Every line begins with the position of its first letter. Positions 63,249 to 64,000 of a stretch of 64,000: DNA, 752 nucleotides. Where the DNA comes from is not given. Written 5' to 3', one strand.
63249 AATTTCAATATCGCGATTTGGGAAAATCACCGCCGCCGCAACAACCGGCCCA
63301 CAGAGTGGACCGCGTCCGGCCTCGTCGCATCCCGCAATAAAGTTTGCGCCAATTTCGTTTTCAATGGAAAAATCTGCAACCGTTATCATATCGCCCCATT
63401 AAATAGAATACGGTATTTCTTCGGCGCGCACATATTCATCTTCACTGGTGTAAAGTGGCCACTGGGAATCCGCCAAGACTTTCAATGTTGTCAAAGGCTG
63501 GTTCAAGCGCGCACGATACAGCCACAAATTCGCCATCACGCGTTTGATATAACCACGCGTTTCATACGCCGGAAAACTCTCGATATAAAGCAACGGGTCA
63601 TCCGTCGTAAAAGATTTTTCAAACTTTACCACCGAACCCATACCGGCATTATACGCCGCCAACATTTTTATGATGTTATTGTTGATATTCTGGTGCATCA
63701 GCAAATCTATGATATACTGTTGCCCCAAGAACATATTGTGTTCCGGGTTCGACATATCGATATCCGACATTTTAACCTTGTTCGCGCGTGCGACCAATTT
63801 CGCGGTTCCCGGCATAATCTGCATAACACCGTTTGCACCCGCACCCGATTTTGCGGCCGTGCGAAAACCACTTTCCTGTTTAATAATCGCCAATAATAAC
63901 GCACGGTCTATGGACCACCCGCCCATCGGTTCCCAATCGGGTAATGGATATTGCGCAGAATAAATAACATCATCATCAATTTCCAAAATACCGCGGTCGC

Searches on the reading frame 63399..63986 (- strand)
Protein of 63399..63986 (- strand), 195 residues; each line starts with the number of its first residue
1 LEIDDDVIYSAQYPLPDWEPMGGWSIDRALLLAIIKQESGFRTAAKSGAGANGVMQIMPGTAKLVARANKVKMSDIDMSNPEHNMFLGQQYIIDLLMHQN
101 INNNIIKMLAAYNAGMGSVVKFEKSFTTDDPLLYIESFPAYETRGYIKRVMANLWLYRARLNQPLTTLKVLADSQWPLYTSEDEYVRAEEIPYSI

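Call 22: search_protein_families(library=pfam, proteins=[window:63399-63986:-], max_evalue=0.0001)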
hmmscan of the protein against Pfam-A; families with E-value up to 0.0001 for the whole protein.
window:63399-63986:- (195 aa): 1 family
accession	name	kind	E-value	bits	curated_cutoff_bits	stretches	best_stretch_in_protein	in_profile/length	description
PF01464.25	SLT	-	7.1e-23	80.9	21.3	1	24-125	10-107/117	Transglycosylase SLT domain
